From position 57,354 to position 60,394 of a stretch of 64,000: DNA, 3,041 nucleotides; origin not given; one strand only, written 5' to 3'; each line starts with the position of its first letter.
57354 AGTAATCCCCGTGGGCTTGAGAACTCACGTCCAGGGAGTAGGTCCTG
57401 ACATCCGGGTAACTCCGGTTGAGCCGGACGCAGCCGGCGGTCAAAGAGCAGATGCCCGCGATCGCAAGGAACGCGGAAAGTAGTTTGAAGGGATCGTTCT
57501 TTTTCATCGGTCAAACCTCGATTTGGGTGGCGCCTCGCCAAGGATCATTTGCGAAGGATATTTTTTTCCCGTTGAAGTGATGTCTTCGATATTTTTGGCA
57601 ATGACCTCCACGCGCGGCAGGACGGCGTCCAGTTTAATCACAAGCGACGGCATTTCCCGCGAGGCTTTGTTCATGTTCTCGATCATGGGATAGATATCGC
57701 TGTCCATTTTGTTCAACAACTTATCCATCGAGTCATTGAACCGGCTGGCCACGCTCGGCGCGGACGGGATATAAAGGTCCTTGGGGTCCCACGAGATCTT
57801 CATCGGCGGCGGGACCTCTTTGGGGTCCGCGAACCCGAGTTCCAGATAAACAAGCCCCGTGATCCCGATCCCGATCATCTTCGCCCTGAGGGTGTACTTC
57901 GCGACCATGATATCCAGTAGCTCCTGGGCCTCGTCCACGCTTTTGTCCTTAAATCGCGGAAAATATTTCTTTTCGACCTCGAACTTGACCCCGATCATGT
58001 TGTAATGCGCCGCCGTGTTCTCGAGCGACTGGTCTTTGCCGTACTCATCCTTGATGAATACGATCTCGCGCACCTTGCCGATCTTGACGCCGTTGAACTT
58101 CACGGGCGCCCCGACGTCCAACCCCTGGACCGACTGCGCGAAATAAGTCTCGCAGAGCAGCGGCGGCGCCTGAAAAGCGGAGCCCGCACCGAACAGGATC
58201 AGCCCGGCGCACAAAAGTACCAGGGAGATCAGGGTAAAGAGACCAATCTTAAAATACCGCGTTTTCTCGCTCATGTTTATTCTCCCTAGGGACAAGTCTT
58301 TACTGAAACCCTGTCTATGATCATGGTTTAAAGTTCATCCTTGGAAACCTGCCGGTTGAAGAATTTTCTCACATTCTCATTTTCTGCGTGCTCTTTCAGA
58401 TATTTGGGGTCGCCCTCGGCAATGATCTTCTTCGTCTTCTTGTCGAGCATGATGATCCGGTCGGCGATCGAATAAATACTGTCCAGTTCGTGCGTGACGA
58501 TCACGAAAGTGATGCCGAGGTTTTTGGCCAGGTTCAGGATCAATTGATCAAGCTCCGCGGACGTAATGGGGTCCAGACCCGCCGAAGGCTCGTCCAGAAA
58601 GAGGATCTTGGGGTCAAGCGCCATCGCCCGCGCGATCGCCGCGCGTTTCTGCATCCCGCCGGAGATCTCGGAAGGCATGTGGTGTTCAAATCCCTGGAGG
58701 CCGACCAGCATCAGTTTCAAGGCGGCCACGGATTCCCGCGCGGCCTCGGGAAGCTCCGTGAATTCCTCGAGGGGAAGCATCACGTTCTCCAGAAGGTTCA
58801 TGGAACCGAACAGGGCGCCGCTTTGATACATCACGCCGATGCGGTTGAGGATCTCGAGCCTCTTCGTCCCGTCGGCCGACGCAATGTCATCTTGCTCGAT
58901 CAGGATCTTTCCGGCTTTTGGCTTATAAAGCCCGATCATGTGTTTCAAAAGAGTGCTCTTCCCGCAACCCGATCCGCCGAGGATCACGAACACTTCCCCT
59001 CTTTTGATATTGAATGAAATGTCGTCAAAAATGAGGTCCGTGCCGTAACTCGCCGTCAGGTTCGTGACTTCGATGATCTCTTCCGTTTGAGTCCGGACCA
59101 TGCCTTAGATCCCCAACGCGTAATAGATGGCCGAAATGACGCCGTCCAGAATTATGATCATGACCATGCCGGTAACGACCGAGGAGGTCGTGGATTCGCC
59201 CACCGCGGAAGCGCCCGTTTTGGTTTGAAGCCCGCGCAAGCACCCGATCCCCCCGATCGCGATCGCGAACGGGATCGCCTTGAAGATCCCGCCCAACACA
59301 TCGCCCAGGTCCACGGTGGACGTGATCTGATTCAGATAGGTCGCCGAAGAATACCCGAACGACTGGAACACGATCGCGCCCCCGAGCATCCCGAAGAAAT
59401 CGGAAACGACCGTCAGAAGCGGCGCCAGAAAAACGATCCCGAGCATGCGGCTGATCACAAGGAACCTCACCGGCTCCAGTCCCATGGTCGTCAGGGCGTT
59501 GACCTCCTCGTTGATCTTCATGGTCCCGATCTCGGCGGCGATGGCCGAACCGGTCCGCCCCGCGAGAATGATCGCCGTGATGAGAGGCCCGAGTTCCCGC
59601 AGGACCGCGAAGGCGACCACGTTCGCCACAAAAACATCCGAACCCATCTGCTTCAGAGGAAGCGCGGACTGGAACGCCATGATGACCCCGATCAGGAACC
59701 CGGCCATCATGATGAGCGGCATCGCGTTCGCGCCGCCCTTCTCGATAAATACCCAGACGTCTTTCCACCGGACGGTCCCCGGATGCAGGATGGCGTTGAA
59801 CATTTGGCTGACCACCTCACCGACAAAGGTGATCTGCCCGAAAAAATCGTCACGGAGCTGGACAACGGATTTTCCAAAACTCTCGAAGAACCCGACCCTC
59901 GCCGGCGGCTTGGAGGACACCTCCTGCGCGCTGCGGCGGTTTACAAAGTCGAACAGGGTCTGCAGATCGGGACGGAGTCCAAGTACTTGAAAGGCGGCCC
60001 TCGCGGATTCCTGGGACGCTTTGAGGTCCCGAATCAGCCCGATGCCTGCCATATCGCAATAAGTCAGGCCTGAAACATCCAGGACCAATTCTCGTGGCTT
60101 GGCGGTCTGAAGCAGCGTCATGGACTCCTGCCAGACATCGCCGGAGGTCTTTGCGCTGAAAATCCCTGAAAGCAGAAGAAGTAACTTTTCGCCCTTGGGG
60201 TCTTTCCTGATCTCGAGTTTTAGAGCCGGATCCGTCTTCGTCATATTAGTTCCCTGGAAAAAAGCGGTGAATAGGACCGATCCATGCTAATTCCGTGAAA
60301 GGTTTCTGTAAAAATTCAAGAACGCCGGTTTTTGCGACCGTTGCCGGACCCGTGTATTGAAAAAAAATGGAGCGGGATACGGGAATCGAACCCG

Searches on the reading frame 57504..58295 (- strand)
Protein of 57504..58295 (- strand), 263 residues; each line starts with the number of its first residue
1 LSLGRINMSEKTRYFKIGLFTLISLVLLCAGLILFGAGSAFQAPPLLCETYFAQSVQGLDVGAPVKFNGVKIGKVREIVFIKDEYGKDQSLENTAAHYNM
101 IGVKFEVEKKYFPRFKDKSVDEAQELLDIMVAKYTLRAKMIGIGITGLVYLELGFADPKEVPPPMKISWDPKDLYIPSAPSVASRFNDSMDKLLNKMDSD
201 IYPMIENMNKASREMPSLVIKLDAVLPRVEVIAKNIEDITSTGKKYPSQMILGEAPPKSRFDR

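Call 49: search_protein_families(library=pfam, proteins=[window:57504-58295:-], max_evalue=0.0001)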
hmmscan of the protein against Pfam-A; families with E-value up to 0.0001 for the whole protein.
window:57504-58295:- (263 aa): 1 family
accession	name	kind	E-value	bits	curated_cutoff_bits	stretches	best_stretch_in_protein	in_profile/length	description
PF02470.25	MlaD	-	1.4e-08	35.3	25.1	1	53-153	9-78/81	MlaD protein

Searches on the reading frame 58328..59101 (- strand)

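Call 49: search_protein_families(library=pfam, proteins=[window:58328-59101:-], max_evalue=0.0001)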
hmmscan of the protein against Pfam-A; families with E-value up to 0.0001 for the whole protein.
window:58328-59101:- (257 aa): 3 families
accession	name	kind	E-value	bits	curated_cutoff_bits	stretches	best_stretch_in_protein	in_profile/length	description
PF00005.33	ABC_tran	-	8.2e-32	111.1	25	1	26-173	2-136/137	ABC transporter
PF13304.12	AAA_21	-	1.4e-06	29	27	0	144-205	236-299/304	AAA domain, putative AbiEii toxin, Type IV TA system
PF09818.15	ABC_ATPase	-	1.4e-06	28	23.2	0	177-242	206-269/283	P-loop domain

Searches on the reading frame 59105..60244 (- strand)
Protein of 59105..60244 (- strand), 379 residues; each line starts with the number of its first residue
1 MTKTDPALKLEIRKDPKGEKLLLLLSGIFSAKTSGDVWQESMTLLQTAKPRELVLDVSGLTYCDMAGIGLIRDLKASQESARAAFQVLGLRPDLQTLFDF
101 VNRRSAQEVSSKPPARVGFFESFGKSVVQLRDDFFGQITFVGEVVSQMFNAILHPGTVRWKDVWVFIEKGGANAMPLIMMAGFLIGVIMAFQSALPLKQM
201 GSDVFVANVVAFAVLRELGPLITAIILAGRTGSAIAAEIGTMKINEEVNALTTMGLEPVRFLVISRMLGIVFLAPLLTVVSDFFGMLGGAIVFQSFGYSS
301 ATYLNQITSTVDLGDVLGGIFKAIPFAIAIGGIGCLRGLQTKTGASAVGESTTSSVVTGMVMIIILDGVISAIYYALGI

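Call 49: search_protein_families(library=pfam, proteins=[window:59105-60244:-], max_evalue=0.0001)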
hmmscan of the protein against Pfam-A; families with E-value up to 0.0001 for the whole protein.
window:59105-60244:- (379 aa): 2 families
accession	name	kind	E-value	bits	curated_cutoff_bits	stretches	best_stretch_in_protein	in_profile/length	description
PF02405.21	MlaE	-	4.5e-65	219.7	22.5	1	167-372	5-211/212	Permease MlaE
PF13466.11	STAS_2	-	7.1e-10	39.4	29.2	1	25-100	3-76/80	STAS domain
